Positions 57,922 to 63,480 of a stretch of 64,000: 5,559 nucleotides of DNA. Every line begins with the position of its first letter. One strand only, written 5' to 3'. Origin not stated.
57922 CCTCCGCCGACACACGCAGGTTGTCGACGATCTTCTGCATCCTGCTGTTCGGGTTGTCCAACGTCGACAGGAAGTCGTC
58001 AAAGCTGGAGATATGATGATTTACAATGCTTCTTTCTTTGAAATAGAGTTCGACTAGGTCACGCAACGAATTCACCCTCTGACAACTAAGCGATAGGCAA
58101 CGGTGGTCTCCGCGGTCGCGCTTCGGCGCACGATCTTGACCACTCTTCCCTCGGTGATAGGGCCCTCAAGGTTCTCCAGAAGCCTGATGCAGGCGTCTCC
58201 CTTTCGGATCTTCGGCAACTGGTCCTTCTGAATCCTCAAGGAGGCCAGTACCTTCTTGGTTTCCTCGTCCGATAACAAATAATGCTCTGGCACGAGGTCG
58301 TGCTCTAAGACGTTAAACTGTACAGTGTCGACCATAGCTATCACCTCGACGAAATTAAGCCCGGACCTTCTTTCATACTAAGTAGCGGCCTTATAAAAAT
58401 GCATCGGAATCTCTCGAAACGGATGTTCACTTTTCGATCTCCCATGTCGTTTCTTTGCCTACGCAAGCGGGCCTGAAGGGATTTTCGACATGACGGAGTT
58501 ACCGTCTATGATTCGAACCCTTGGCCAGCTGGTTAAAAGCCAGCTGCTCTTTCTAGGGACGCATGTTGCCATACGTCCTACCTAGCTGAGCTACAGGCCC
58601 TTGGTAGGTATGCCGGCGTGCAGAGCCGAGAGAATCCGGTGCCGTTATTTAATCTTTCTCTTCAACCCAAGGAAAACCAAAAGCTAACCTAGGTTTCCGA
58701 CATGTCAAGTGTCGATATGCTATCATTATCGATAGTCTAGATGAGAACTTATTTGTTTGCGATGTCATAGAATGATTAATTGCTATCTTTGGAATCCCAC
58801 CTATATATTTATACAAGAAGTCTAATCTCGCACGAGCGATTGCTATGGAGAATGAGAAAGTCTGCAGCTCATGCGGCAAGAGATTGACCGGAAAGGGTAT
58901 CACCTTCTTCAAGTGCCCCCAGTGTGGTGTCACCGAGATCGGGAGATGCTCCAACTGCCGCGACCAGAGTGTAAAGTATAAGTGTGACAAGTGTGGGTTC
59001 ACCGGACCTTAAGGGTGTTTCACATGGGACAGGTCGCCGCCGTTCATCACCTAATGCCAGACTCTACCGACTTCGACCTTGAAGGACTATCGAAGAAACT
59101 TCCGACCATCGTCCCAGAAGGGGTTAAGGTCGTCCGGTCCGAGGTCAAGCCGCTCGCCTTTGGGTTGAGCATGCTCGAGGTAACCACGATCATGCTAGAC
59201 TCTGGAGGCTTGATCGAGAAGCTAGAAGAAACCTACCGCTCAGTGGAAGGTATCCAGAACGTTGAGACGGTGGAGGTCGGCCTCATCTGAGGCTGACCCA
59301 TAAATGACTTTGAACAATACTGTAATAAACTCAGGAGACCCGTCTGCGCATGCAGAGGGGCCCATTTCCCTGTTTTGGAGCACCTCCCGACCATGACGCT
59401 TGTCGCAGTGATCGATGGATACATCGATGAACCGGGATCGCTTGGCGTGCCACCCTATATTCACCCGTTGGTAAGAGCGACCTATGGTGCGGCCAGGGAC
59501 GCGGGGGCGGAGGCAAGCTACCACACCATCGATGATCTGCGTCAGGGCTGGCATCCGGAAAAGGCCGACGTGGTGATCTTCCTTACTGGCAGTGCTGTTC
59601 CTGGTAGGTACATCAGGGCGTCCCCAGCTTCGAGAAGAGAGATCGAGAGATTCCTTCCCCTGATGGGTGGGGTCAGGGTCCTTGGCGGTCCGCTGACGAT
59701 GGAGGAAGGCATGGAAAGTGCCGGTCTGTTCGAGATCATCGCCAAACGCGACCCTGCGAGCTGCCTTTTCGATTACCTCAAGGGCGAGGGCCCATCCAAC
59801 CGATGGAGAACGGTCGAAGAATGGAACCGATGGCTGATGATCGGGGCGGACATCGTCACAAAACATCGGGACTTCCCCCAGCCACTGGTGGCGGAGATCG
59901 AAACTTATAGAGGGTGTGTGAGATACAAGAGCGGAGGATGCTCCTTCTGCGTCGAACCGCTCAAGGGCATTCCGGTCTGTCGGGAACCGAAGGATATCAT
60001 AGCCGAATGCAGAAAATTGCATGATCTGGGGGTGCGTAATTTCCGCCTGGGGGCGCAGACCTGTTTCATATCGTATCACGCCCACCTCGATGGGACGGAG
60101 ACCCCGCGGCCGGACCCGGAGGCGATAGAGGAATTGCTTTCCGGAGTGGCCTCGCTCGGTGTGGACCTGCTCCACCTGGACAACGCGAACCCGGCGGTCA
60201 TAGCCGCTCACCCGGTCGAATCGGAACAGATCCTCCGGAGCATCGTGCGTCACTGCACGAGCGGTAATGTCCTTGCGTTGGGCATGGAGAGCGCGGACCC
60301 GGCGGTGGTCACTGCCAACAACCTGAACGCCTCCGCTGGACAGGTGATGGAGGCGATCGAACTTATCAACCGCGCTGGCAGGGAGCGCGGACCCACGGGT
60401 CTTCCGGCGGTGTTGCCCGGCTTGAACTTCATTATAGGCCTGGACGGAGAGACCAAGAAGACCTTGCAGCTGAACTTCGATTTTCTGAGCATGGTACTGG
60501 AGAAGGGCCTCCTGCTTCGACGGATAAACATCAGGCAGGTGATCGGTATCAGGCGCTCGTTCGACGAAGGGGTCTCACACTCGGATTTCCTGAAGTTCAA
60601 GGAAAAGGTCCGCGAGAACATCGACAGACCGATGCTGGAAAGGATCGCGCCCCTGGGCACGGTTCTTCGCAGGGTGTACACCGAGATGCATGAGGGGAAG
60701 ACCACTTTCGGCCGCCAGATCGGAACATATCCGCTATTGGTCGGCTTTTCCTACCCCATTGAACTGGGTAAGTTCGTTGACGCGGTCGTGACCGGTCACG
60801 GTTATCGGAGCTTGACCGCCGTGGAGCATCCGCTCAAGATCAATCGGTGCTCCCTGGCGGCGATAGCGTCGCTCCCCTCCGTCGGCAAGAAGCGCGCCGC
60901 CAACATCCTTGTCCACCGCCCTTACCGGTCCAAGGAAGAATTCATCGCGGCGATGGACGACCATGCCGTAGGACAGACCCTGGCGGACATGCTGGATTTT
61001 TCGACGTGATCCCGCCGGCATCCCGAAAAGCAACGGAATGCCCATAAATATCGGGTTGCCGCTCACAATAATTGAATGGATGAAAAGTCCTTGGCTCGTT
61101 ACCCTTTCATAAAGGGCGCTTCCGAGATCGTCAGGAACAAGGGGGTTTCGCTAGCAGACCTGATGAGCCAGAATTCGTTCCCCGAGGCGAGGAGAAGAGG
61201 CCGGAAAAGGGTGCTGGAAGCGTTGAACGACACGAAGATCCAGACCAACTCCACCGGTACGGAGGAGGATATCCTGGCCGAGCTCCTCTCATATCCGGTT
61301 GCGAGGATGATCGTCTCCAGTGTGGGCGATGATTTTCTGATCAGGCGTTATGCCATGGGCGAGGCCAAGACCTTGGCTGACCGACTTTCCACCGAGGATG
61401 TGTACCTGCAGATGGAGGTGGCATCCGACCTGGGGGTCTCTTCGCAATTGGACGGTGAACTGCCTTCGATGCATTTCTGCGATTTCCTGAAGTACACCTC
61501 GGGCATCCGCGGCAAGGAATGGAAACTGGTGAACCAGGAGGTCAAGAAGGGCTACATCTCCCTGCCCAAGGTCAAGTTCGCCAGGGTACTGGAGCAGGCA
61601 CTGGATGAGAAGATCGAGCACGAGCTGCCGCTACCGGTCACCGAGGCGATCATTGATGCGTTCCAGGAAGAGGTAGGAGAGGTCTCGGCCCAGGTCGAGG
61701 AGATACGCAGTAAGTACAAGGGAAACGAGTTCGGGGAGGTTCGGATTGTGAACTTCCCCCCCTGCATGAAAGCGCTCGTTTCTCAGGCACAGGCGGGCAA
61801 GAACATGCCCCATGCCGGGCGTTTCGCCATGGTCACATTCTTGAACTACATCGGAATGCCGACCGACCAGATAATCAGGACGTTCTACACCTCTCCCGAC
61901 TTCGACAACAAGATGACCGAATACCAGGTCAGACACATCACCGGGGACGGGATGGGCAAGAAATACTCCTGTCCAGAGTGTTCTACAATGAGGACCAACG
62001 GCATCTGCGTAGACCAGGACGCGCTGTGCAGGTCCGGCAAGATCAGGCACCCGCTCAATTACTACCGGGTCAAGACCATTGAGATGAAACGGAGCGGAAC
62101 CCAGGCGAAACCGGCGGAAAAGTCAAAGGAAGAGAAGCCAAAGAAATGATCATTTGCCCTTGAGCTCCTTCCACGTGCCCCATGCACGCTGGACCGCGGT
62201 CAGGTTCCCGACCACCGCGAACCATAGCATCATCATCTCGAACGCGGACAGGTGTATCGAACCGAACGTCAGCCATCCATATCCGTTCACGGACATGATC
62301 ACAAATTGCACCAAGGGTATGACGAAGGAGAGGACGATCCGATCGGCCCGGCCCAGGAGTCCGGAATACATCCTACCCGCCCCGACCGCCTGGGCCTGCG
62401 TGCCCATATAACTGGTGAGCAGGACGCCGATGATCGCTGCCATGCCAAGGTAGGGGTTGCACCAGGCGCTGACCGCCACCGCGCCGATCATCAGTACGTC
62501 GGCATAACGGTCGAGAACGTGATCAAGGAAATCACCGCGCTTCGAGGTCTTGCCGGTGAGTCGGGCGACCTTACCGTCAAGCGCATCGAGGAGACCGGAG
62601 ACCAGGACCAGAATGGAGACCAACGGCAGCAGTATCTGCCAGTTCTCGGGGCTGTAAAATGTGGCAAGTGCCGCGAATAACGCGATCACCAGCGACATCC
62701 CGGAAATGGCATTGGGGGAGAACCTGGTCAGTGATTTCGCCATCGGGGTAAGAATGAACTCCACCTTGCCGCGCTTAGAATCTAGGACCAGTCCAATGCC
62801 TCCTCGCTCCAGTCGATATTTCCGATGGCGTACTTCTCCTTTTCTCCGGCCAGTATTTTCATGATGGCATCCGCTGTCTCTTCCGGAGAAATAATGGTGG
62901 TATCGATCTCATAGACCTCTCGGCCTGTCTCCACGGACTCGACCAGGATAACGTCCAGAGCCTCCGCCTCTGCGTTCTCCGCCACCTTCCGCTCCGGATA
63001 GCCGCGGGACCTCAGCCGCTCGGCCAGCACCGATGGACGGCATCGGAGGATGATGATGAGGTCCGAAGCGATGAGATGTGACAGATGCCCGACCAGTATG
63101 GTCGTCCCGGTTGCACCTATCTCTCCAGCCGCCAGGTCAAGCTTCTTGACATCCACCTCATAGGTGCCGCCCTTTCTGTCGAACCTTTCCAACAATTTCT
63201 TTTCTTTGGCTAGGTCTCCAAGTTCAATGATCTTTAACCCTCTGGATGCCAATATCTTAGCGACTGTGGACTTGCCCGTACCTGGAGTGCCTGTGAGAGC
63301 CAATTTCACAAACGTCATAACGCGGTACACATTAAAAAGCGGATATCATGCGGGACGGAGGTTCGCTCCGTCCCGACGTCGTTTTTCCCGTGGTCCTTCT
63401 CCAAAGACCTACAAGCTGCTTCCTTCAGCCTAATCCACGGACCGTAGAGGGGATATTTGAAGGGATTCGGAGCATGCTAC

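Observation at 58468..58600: tRNA-Lys(UUU) gene interrupted by two non-canonical introns (D-loop 20/21 and T-loop 59/60) just upstream of rpoH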

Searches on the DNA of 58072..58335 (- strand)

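Call 75: search_rna_families(source=L019, start=2940, end=3140, threshold=evalue, max_evalue=1, show_alignments=1)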
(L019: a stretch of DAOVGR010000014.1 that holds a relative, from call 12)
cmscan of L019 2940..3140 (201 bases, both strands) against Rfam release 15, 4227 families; matches with E-value up to 1: 5.
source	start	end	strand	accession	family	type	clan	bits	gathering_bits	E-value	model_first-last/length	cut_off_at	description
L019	3002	3075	+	RF00005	tRNA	Gene; tRNA;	CL00001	74.2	29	7e-17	1-71/71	no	tRNA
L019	3002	3074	+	RF01684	mascRNA-menRNA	Gene;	-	24.4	42.5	0.0045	1-56/56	no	MALAT1-associated small cytoplasmic RNA/MEN beta RNA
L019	3002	3076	-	RF04354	Plastid-ycf2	Cis-reg;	-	20.2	65.7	0.054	1-75/75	no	Plastid-ycf2 5UTR RNA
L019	3037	3075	-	RF04351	Plastid-psbl-rps4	Cis-reg;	-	18.3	68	0.14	1-53/53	no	Plastid-psbl-rps4 3UTR RNA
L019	2971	3029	+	RF02553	YrlA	Gene; sRNA;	-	16.2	69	0.58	25-83/114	no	Y RNA-like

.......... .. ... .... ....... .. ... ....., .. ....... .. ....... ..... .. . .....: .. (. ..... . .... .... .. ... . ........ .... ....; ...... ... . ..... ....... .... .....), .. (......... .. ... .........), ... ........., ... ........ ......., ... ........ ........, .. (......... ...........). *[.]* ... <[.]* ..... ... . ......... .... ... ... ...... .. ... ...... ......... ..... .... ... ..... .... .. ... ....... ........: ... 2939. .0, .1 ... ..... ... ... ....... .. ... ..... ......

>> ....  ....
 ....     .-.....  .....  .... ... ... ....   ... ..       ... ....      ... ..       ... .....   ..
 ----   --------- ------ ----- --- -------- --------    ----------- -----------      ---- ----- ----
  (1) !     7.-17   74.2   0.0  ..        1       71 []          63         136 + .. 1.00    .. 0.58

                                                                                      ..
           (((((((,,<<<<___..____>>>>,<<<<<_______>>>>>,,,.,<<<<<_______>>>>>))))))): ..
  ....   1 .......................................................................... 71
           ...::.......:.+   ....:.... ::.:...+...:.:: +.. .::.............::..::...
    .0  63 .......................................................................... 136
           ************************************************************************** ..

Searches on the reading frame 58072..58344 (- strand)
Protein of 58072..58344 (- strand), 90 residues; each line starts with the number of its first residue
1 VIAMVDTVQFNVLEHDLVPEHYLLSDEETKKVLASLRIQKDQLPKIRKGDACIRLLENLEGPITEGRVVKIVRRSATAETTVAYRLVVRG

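Call 7: find_encoding_contigs(protein=window:58072-58344:-, flank=3000, max_places=10)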
Protein window:58072-58344:- (90 aa): no gene with exactly this product is on record in the collection.

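Call 9: find_encoding_contigs(protein=window:58072-58335:-, flank=3000, max_places=10)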
Protein window:58072-58335:- (87 aa): 5 contigs read that carry it; 5 places shown.
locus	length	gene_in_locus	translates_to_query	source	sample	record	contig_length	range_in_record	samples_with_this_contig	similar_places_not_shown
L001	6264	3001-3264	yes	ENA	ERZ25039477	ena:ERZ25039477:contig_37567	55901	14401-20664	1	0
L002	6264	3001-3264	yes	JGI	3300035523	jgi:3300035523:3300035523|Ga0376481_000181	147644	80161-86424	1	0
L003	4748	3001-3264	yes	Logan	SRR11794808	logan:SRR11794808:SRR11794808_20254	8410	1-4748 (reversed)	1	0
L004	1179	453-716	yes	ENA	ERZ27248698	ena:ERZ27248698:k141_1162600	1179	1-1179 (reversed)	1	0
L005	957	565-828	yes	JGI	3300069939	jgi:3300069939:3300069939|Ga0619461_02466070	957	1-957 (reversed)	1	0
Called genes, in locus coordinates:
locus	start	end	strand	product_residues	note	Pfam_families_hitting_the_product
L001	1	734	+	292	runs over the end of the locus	-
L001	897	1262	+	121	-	-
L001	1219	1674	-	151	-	-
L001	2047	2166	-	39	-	-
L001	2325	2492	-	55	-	PF07754:Ribosomal_aS21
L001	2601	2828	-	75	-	-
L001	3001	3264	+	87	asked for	PF01191:RNA_pol_Rpb5_C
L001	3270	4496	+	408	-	PF04563:RNA_pol_Rpb2_1, PF04561:RNA_pol_Rpb2_2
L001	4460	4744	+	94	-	-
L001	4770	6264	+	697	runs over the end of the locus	PF04565:RNA_pol_Rpb2_3 (weak), PF04566:RNA_pol_Rpb2_4, PF04567:RNA_pol_Rpb2_5, PF00562:RNA_pol_Rpb2_6, PF04560:RNA_pol_Rpb2_7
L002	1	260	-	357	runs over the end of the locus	PF26466:DNA_primase_lrg_N, PF04104:DNA_primase_lrg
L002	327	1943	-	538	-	PF04055:Radical_SAM (weak)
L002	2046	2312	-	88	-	PF00736:EF1_GNE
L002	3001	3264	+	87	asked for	PF01191:RNA_pol_Rpb5_C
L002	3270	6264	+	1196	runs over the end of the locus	PF04563:RNA_pol_Rpb2_1, PF04561:RNA_pol_Rpb2_2, PF04565:RNA_pol_Rpb2_3, PF04566:RNA_pol_Rpb2_4, PF04567:RNA_pol_Rpb2_5, PF00562:RNA_pol_Rpb2_6, PF04560:RNA_pol_Rpb2_7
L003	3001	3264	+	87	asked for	PF01191:RNA_pol_Rpb5_C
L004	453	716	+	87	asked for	PF01191:RNA_pol_Rpb5_C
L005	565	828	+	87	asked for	PF01191:RNA_pol_Rpb5_C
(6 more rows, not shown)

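Call 12: find_related_loci(query=window:58072-58335:-, collection=genome_contigs, flank=6000)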
Query window:58072-58335:- (87 aa) in genome_contigs; peptide patterns used: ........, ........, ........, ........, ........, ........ (x = any residue, [..] = any of these).
288 stretches matched a pattern; 14 encode a relative of the query (tblastn E <= 1e-3); 14 distinct loci.
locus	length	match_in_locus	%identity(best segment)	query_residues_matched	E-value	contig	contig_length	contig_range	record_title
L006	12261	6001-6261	99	1-87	7e-55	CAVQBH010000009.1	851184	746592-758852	MAG: uncultured Methanomassiliicoccales archaeon isolate MFD01476.bin.2.74 genome assembly, contig: contig_43695, whole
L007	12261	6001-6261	99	1-87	7e-55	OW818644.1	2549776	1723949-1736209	metagenome genome assembly, chromosome: 1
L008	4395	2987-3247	99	1-87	7e-55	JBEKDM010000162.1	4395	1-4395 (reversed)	MAG: Methanomassiliicoccales archaeon isolate SPRUCE 183 SPRUCE_183_163, whole genome shotgun sequence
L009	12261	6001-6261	98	1-87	2e-54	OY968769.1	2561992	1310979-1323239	MAG: uncultured Methanomassiliicoccales archaeon isolate MFD00905.bin.2.112 genome assembly, chromosome: 1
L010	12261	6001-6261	98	1-87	4e-54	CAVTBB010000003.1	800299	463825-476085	MAG: uncultured Methanomassiliicoccales archaeon isolate MFD02416.bin.1.122 genome assembly, contig: contig_67673, whole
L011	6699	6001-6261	99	1-87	4e-54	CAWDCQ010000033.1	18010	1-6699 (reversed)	MAG: uncultured Methanomassiliicoccales archaeon isolate MFD04780.bin.2.98 genome assembly, contig: contig_142810, whole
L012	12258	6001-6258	68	1-87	6e-35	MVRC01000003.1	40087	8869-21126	MAG: Methanomassiliicoccales archaeon PtaU1.Bin124 A4E32_contig000003, whole genome shotgun sequence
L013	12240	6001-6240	66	7-86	8e-35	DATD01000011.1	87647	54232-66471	MAG TPA_asm: Methanomassiliicoccus sp. UBA345 UBA345_contig_2418, whole genome shotgun sequence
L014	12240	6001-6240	68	7-86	1e-34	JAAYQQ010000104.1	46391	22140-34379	MAG: Methanobacteriota archaeon isolate AS22ysBPME_74 156066_AS22, whole genome shotgun sequence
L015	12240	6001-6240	64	7-86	2e-33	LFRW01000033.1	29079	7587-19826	MAG: Methanomicrobia archaeon DTU008 scaffold28682, whole genome shotgun sequence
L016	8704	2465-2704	64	7-86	1e-33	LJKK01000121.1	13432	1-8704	Methanomassiliicoccales archaeon RumEn M1 contig00053, whole genome shotgun sequence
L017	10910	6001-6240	64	7-86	9e-33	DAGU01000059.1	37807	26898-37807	MAG TPA_asm: Methanomassiliicoccus sp. UBA386 UBA386_contig_3792, whole genome shotgun sequence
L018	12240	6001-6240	59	7-86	2e-32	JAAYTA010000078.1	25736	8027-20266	MAG: Methanobacteriota archaeon isolate AS23ysBPME_60 174231_AS23, whole genome shotgun sequence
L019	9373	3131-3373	40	2-87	7e-16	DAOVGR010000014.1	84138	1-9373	MAG TPA_asm: Thermoplasmatales archaeon isolate CSMAG_1140 CSMAG_1140_k141_2949684_length_84138_cov_10.9191, whole genom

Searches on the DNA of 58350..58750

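Call 5: search_rna_families(source=window, start=58350, end=58750, threshold=evalue, max_evalue=10, show_alignments=3)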
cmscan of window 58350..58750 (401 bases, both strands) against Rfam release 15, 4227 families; matches with E-value up to 10: 1.
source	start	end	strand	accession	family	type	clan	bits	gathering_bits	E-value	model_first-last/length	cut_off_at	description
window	58514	58600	-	RF00005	tRNA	Gene; tRNA;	CL00001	17.3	29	0.61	1-71/71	no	tRNA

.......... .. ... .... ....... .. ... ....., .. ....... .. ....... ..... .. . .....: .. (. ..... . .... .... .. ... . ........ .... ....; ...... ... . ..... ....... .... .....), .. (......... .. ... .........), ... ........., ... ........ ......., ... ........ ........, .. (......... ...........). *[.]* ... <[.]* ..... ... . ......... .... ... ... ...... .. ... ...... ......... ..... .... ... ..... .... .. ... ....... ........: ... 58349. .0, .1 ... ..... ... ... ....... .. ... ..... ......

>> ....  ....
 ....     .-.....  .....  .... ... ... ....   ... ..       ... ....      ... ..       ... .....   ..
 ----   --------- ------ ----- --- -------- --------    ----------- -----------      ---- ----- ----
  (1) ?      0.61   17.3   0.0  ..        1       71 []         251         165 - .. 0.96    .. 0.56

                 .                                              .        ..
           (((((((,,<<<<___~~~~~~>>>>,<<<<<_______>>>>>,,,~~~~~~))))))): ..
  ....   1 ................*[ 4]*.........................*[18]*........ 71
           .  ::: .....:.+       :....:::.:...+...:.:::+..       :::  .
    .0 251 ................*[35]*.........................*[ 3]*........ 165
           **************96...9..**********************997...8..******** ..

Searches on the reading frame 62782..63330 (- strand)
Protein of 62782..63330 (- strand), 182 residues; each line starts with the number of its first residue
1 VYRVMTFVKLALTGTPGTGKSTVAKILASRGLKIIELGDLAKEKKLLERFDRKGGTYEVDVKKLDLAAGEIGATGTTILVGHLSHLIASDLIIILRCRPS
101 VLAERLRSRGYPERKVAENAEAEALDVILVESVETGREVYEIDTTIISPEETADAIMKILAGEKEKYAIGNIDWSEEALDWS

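Call 64: find_encoding_contigs(protein=window:62782-63330:-, flank=10000, max_places=3)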
Protein window:62782-63330:- (182 aa): no gene with exactly this product is on record in the collection.
